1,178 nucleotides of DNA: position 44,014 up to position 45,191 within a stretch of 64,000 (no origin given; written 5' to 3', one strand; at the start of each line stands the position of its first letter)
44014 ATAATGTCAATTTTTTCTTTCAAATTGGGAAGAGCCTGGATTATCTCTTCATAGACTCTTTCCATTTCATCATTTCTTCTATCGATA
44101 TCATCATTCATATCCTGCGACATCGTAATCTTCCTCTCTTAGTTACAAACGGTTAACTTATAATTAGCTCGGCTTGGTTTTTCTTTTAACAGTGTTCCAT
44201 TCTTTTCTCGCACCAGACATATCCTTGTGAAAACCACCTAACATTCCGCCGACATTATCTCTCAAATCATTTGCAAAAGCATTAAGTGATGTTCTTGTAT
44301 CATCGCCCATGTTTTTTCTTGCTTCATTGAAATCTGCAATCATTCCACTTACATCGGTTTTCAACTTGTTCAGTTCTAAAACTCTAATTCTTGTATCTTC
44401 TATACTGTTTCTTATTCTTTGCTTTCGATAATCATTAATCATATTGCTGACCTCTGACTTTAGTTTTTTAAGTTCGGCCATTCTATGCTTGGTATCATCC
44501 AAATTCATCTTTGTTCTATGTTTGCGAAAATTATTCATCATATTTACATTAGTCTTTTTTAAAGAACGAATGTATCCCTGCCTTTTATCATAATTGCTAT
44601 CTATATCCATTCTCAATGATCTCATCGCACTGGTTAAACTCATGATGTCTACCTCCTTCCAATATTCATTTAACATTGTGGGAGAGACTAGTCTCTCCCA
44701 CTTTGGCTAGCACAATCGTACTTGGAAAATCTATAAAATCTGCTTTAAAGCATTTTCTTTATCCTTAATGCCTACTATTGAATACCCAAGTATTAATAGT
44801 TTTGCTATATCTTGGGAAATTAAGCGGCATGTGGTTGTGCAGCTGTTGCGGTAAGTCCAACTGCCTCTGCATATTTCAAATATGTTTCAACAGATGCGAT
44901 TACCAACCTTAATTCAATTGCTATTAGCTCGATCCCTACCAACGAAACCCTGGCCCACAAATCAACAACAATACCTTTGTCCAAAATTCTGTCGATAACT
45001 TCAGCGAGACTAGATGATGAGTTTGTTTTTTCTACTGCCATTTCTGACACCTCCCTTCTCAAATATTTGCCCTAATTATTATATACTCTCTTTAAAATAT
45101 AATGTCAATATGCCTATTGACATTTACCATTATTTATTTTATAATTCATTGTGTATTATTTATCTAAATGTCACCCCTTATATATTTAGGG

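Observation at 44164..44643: Protein built from 33-residue repeats directly downstream of gvpA: possible GvpC analogue in a Firmicute-type cluster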

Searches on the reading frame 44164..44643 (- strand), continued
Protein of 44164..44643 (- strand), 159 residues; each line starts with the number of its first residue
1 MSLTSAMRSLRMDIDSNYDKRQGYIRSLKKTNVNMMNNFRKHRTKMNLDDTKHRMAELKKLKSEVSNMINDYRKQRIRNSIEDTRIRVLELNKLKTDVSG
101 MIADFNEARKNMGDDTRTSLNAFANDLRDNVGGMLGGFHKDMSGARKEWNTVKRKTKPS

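Call 96: search_solved_structures(query=window:44164-44643:-, max_evalue=1)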
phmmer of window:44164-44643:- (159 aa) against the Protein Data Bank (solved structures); distinct sequences matched with E-value up to 1: 7.
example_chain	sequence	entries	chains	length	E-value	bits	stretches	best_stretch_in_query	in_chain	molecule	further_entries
5c1f_A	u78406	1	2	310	0.29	14.6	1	42-140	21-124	Septation protein imp2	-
3peu_B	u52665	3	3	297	0.67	13.5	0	21-74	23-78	Nucleoporin GLE1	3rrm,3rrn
2xhe_B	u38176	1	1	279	0.68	13.5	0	40-106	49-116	SYNTAXIN1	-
3gie_A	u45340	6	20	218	0.72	13.4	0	45-136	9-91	Sensor histidine kinase desK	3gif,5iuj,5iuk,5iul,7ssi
6b4e_B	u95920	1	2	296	0.75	13.3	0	21-74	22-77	Nucleoporin GLE1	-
3pev_B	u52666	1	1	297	0.76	13.3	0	21-74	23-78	Nucleoporin GLE1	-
9evs_N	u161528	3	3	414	0.91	13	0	69-130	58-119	uS15m | Small ribosomal subunit protein uS15c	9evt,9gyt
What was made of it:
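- On Exchangeable apolipoprotein (PF01442) / phasin: ORF159 matches no apolipoprotein in the PDB at E<=1 (call 96).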

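Call 97: search_solved_structures(query=P0008, max_evalue=1, show_alignments=1)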
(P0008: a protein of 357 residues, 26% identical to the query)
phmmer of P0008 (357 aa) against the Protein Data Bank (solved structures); distinct sequences matched with E-value up to 1: 3.
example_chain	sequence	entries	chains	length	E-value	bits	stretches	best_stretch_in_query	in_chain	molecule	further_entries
6gy8_A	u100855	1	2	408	0.13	15.4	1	44-201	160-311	XaxA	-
6gy6_A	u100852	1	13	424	0.15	15.2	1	44-201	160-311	XaxA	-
4aur_A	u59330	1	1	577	0.93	12.6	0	87-198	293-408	LEOA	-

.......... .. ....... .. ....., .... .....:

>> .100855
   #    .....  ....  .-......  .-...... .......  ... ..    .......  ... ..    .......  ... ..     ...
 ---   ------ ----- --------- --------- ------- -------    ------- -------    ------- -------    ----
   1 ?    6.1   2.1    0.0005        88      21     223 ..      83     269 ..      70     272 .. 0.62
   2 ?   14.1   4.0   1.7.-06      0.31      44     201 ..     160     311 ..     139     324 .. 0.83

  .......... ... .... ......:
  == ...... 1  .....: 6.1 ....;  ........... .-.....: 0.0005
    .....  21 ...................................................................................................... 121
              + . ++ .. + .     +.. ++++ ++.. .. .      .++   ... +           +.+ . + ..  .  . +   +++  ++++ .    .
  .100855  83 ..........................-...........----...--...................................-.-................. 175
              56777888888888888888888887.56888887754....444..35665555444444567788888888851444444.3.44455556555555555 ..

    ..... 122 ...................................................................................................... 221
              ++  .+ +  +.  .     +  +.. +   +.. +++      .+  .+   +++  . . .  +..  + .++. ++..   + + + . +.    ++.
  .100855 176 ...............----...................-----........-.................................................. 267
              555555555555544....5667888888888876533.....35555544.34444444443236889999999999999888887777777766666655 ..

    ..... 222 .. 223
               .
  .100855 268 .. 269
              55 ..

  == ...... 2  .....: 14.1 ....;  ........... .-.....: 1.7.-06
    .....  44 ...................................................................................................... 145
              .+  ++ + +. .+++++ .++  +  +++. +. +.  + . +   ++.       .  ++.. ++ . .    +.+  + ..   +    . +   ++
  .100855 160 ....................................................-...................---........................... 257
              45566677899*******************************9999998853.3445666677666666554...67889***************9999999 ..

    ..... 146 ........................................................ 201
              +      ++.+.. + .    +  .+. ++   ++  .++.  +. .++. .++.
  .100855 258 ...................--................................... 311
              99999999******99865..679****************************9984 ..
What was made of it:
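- Closest known: Exchangeable apolipoproteins. Different: ORF159 itself and P0008 do not match them (calls 96, 97).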

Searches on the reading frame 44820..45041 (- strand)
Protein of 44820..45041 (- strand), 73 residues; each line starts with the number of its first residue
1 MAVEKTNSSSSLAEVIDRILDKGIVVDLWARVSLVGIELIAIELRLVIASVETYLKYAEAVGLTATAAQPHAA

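Call 3: search_protein_families(library=pfam, proteins=[window:44820-45041:-], max_evalue=1)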
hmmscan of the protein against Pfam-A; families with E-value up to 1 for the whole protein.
window:44820-45041:- (73 aa): 1 family
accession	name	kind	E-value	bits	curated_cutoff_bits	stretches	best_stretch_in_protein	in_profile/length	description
PF00741.23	Gas_vesicle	-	7.6e-15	55.2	25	1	11-49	1-39/39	Gas vesicle protein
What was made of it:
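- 44820..45041 (-): gvpA, the major shell protein and presumed binding partner. PF00741, E=7.6e-15 (call 3).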

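Call 48: search_dna_similar(query=window:44820-45041:-, collection=plasmids, mode=protein, max_rows=30)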
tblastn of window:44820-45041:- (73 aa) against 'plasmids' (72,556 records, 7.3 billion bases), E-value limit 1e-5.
Records with a match: 46; places in all: 60; records where one place covers at least 80% of the query: 17.
Best place of each record, by identity: 80-90% 2; 60-80% 32; <60% 12.
By first word of the organism name: Halobacterium 16; Rhodococcus 7; Halocatena 3; Streptomyces 3; Methylocella 2; Natrinema 2; Nostoc 1; Octadecabacter 1; Methylosinus 1; Spartinivicinus 1; and 9 more.
By predicted mobility (MOB-suite, as given by PLSDB): non-mobilizable 38; mobilizable 8.
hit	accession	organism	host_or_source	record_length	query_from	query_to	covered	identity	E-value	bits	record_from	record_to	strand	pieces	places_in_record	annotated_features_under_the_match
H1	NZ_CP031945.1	Nostoc sphaeroides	whole organism,water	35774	1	70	96%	87.1%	6e-31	119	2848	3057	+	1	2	gvpA: gas vesicle structural protein GvpA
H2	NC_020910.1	Octadecabacter arcticus 238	150 km offshore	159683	1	67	92%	80.6%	9e-27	107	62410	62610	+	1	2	gvpA: gas vesicle structural protein GvpA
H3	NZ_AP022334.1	Methylosinus sp. C49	-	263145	3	70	93%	77.9%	2e-27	108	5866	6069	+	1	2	gvpA: gas vesicle structural protein GvpA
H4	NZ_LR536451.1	Methylocella tundrae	-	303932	3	70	93%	76.5%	7e-27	107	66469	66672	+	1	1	gvpA: gas vesicle structural protein GvpA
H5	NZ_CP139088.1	Methylocella tundrae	Single cell,tundra wetland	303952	3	70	93%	76.5%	7e-27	107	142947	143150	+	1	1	gvpA: gas vesicle structural protein GvpA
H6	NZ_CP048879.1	Spartinivicinus ruber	pure culture,coastal sediment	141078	3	70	93%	76.5%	1e-25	104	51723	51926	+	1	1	gvpA: gas vesicle structural protein GvpA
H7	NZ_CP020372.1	Candidatus Thiodictyon syntrophicum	meromictic lake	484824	3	64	85%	75.8%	3e-23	97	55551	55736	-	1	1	gvpA: gas vesicle structural protein GvpA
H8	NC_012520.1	Rhodococcus opacus B4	-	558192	1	72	99%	55.6%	6e-18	82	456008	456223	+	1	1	gvpJ: gas vesicle protein GvpJ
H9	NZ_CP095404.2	Rhodococcus opacus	Whole organism,nitrophenolics and ...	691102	1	72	99%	55.6%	6e-18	82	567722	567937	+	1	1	gvpJ: gas vesicle protein GvpJ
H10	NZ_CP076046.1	Rhodococcus sp. USK10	-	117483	1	72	99%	55.6%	1e-17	82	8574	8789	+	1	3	gvpJ: gas vesicle protein GvpJ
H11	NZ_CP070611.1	Rhodococcus koreensis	cell culture,rhizosphere of apple ...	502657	1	72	99%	55.6%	1e-17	81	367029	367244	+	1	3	gvpJ: gas vesicle protein GvpJ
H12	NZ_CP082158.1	Rhodococcus opacus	bacterial isolate,soil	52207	8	72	89%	60.0%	1e-17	82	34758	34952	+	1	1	gvpJ: gas vesicle protein GvpJ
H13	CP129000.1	Rhodococcus opacus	sludge,sludge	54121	8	72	89%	60.0%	1e-17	82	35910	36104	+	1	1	gvpJ: gas vesicle protein GvpJ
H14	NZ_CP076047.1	Rhodococcus sp. USK10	-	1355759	8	72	89%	60.0%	2e-17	81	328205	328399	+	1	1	record has no annotation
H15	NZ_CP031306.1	Natronorubrum bangense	Cell culture,The Bange salt-alkaline ...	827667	4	61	79%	65.5%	3e-18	83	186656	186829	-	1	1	gvpA: gas vesicle structural protein GvpA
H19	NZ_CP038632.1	Halobacterium salinarum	cell culture,DSM:3754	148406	9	61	73%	67.9%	1e-16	79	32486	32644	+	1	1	gvpA: gas vesicle structural protein GvpA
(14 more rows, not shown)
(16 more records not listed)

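Call 49: get_annotated_region(hit=H3, flank=5000)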
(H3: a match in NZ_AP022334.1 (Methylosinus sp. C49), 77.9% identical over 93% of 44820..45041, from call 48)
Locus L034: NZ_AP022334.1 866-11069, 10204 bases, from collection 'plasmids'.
description: Methylosinus sp. C49 isolate Methylosinus sp. C49 plasmid pMSC49b, complete sequence
organism: Methylosinus sp. C49 (NCBI taxid 2699395)
taxonomy: Bacteria; Pseudomonadota; Alphaproteobacteria; Hyphomicrobiales; Methylocystaceae; Methylosinus; Methylosinus sp. C49
host: -; source: -; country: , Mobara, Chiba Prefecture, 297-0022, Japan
typing (MOB-suite, as given by PLSDB): mobilizable; relaxase MOBP
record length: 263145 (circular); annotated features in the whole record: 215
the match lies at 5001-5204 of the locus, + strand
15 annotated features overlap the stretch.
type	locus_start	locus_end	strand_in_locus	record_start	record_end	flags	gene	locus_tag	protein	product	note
CDS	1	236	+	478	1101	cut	-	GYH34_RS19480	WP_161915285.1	hypothetical protein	-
CDS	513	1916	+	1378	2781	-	-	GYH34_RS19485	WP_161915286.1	sigma-54 dependent transcriptional regulator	GO:0006355 - regulation of DNA-templated transcription [Evidence IEA]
CDS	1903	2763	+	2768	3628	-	-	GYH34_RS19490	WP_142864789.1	GvpL/GvpF family gas vesicle protein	GO:0031412 - gas vesicle organization [Evidence IEA]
CDS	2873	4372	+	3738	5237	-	-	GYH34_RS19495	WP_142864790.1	PAS domain-containing protein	-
CDS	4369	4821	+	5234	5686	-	-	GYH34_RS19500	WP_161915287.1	response regulator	GO:0000160 - phosphorelay signal transduction system [Evidence IEA]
CDS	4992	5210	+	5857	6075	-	gvpA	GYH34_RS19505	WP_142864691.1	gas vesicle structural protein GvpA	-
CDS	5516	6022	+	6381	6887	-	-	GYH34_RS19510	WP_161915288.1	hypothetical protein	-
CDS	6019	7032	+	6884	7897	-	gvpN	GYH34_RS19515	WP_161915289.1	gas vesicle protein GvpN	GO:0031412 - gas vesicle organization [Evidence IEA]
CDS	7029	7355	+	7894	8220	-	-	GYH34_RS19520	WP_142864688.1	hypothetical protein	-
CDS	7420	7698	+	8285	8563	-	-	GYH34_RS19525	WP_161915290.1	hypothetical protein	-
CDS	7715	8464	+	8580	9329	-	-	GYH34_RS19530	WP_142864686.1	GvpL/GvpF family gas vesicle protein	-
CDS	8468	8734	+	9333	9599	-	-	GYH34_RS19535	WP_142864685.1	gas vesicle protein GvpG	-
CDS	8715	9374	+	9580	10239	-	gvpJ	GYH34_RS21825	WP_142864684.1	gas vesicle protein GvpJ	-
CDS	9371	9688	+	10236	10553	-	-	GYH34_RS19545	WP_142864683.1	gas vesicle protein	-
CDS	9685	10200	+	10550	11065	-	gvpH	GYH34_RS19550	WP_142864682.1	gas vesicle protein GvpH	-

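Call 50: get_annotated_region(hit=H19, flank=4000)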
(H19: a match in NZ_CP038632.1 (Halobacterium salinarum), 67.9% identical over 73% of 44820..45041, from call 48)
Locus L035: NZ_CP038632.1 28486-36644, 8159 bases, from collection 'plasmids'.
description: Halobacterium salinarum strain 91-R6 plasmid pHSAL1, complete sequence
organism: Halobacterium salinarum (NCBI taxid 2242)
taxonomy: Archaea; Euryarchaeota; Halobacteria; Halobacteriales; Halobacteriaceae; Halobacterium; Halobacterium salinarum
host: -; source: cell culture,DSM:3754; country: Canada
typing (MOB-suite, as given by PLSDB): non-mobilizable
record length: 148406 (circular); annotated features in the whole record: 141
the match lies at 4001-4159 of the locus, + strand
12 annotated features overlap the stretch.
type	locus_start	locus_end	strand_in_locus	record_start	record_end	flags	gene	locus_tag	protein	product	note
CDS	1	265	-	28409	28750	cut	gvpI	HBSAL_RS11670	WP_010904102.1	gas vesicle protein GvpI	-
CDS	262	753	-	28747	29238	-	gvpH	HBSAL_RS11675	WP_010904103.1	gas vesicle protein GvpH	-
CDS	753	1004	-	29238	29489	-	gvpG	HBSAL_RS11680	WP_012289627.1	gas vesicle protein GvpG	-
CDS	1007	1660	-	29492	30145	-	gvpF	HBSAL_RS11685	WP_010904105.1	gas vesicle protein GvpF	-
CDS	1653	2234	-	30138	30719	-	gvpE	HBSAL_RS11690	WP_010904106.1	gas vesicle transcriptional activator GvpE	-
CDS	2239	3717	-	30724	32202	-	gvpD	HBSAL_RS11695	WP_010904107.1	gas vesicle protein GvpD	-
CDS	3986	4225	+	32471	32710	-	gvpA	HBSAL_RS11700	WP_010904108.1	gas vesicle structural protein GvpA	-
CDS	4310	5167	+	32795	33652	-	gvpC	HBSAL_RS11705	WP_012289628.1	gas vesicle protein GvpC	-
CDS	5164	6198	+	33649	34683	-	gvpN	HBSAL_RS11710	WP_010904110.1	gas vesicle protein GvpN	GO:0031412 - gas vesicle organization [Evidence IEA]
CDS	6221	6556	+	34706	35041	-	gvpO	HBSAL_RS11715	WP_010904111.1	gas vesicle protein GvpO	-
CDS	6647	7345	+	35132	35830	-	-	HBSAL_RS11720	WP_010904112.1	TrkA family potassium uptake protein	GO:0006813 - potassium ion transport [Evidence IEA]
CDS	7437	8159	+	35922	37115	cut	-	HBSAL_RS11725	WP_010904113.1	inorganic phosphate transporter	-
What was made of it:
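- Closest known: Haloarchaeal GvpC. Same: Follows gvpA and precedes gvpN (call 50).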

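Call 51: get_annotated_region(hit=H2, flank=5000)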
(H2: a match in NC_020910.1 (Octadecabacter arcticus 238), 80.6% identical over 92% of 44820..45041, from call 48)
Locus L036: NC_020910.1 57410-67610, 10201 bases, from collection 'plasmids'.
description: Octadecabacter arcticus 238 plasmid pOA238_160, complete sequence
organism: Octadecabacter arcticus 238 (NCBI taxid 391616)
taxonomy: Bacteria; Pseudomonadota; Alphaproteobacteria; Rhodobacterales; Roseobacteraceae; Octadecabacter; Octadecabacter arcticus; Octadecabacter arcticus 238
host: -; source: 150 km offshore; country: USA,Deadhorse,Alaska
typing (MOB-suite, as given by PLSDB): mobilizable; replicon rep_cluster_291; relaxase MOBP
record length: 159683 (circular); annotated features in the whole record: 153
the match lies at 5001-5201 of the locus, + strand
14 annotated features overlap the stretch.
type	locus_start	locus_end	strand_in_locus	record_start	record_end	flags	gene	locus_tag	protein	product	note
CDS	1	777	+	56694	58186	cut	-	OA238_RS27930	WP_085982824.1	IS3 family transposase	-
CDS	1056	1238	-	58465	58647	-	-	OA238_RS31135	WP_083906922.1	hypothetical protein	-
CDS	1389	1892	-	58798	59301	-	-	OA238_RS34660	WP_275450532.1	transposase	-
CDS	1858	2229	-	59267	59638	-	-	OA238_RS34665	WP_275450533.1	transposase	-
CDS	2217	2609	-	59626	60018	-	-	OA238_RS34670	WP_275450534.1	transposase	-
CDS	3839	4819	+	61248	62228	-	-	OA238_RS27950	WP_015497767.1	integrase core domain-containing protein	GO:0015074 - DNA integration [Evidence IEA]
CDS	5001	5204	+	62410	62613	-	gvpA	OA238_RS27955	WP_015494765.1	gas vesicle structural protein GvpA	-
CDS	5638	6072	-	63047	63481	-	-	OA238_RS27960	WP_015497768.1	hypothetical protein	-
CDS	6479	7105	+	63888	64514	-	-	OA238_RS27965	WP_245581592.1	hypothetical protein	-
CDS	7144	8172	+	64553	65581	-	gvpN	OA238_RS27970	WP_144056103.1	gas vesicle protein GvpN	GO:0031412 - gas vesicle organization [Evidence IEA]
CDS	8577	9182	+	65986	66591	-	-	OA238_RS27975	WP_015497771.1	Hsp20/alpha crystallin family protein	-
CDS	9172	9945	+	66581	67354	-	-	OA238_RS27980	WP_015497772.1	GvpL/GvpF family gas vesicle protein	-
CDS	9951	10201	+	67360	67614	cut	-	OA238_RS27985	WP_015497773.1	gas vesicle protein GvpG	-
CDS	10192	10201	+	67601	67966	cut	gvpO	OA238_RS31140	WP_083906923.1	gas vesicle protein GvpO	GO:0031412 - gas vesicle organization [Evidence IEA]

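Call 60: get_annotated_region(hit=H6, flank=4000)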
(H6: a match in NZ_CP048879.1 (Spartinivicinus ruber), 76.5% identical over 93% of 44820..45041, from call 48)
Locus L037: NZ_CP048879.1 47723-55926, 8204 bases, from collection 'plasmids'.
description: Spartinivicinus ruber strain S2-4-1H plasmid pA, complete sequence
organism: Spartinivicinus ruber (NCBI taxid 2683272)
taxonomy: Bacteria; Pseudomonadota; Gammaproteobacteria; Oceanospirillales; Zooshikellaceae; Spartinivicinus; Spartinivicinus ruber
host: -; source: pure culture,coastal sediment; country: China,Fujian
typing (MOB-suite, as given by PLSDB): non-mobilizable
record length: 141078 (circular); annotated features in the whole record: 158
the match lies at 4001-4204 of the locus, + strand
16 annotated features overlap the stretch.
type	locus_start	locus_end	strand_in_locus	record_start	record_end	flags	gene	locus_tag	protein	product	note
CDS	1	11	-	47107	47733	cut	-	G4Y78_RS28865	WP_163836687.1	IS6 family transposase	-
CDS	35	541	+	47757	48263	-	-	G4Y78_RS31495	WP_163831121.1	IS630 family transposase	-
CDS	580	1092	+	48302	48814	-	-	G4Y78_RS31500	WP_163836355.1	IS630 family transposase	-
CDS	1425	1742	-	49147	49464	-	gvpJ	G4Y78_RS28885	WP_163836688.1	gas vesicle protein GvpJ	-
CDS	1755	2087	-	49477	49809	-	-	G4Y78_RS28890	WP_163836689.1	gas vesicle protein K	-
CDS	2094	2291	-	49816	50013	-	-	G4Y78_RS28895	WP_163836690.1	gas vesicle protein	-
CDS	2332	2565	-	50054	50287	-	-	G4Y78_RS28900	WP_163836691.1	gas vesicle protein GvpG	-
CDS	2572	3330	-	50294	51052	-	-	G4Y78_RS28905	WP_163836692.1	GvpL/GvpF family gas vesicle protein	-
CDS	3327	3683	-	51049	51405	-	-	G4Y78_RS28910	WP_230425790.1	FxsA family protein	-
CDS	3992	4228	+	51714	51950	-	gvpA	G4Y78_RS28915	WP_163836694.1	gas vesicle structural protein GvpA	-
CDS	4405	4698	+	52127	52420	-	-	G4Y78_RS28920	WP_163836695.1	hypothetical protein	-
CDS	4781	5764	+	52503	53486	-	gvpN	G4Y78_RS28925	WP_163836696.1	gas vesicle protein GvpN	GO:0031412 - gas vesicle organization [Evidence IEA]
CDS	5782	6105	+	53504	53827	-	-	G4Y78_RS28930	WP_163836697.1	hypothetical protein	-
CDS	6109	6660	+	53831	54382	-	-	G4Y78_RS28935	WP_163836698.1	hypothetical protein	-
CDS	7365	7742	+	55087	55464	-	-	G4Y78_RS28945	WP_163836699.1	hypothetical protein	-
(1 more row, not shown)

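Call 61: get_annotated_region(hit=H7, flank=4000)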
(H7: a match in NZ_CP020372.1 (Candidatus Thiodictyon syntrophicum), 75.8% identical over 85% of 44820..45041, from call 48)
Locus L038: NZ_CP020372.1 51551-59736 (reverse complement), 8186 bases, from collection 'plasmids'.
description: Candidatus Thiodictyon syntrophicum strain Cad16T plasmid pTs485, complete sequence
organism: Candidatus Thiodictyon syntrophicum (NCBI taxid 1166950)
taxonomy: Bacteria; Pseudomonadota; Gammaproteobacteria; Chromatiales; Chromatiaceae; Thiodictyon; Candidatus Thiodictyon syntrophicum
host: -; source: meromictic lake; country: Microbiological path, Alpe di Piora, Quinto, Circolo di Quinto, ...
typing (MOB-suite, as given by PLSDB): non-mobilizable
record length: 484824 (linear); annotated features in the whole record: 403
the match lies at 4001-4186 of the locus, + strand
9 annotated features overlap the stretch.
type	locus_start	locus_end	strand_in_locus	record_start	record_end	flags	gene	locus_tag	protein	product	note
CDS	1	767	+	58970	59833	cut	-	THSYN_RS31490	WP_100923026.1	PPK2 family polyphosphate kinase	GO:0006797 - polyphosphate metabolic process [Evidence IEA]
CDS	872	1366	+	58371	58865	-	-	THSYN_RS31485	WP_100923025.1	hypothetical protein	-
CDS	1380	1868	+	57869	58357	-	-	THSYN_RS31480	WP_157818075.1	hypothetical protein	-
CDS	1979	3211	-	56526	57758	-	-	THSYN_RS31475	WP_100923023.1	SLC13 family permease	GO:0055085 - transmembrane transport [Evidence IEA]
CDS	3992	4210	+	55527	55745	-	gvpA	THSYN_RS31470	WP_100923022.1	gas vesicle structural protein GvpA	-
CDS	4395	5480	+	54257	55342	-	-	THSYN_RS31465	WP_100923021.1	TRAP transporter substrate-binding protein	-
CDS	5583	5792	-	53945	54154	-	-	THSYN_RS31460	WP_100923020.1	DUF433 domain-containing protein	-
CDS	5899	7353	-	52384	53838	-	-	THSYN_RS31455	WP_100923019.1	TRAP transporter large permease subunit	-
CDS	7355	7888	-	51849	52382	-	-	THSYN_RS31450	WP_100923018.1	TRAP transporter small permease subunit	-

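Call 76: get_annotated_region(hit=H1, flank=3000)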
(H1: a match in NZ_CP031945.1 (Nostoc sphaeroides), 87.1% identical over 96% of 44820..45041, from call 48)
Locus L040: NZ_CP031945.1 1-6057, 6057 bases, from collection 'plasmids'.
description: Nostoc sphaeroides strain Kutzing En plasmid p4, complete sequence
organism: Nostoc sphaeroides (NCBI taxid 446679)
taxonomy: Bacteria; Cyanobacteriota; Cyanophyceae; Nostocales; Nostocaceae; Nostoc; Nostoc sphaeroides
host: -; source: whole organism,water; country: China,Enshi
typing (MOB-suite, as given by PLSDB): non-mobilizable
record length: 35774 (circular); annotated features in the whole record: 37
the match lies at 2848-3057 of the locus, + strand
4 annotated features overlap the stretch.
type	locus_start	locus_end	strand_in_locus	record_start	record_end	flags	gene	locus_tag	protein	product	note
CDS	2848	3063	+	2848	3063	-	gvpA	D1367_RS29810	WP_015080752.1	gas vesicle structural protein GvpA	-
CDS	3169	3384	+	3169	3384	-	gvpA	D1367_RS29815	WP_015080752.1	gas vesicle structural protein GvpA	-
CDS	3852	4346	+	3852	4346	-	gvpC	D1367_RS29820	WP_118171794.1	gas vesicle protein GvpC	GO:0031412 - gas vesicle organization [Evidence IEA]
CDS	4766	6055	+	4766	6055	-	gvpN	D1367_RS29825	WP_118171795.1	gas vesicle protein GvpN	GO:0031412 - gas vesicle organization [Evidence IEA]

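Call 98: search_solved_structures(query=A8, max_evalue=10)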
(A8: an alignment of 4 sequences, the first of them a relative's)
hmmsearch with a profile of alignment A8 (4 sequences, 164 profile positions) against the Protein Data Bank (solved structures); distinct sequences matched with E-value up to 10: 11.
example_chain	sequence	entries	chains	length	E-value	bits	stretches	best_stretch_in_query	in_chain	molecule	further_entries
8q84_Q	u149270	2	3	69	0.15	15.6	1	35-62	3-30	DASH complex subunit HSK3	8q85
2h7o_A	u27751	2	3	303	0.71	13.4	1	48-162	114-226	Protein kinase ypkA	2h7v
1vfm_A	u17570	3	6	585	1.2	12.7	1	74-125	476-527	Neopullulanase 2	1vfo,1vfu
1wzm_A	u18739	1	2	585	1.2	12.7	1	74-125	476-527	Alpha-amylase II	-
1wzk_A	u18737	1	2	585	1.2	12.7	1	74-125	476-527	Alpha-amylase II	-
1jf5_A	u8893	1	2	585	1.2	12.6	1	74-125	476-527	ALPHA AMYLASE II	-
1jib_A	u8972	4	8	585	1.2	12.6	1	74-125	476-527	NEOPULLULANASE | ALPHA-AMYLASE II | Neopullulanase 2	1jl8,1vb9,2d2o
1bvz_A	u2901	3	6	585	1.2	12.6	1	74-125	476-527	PROTEIN (ALPHA-AMYLASE II) | ALPHA-AMYLASE II | Neopullulanase 2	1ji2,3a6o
1g1y_A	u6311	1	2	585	1.2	12.6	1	74-125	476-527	ALPHA-AMYLASE II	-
1jf6_A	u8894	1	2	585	1.2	12.6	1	74-125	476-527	ALPHA AMYLASE II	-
1wzl_A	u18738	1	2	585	1.3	12.6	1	74-125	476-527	Alpha-amylase II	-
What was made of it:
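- The GvpC profile itself does not hit apolipoproteins (call 98).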
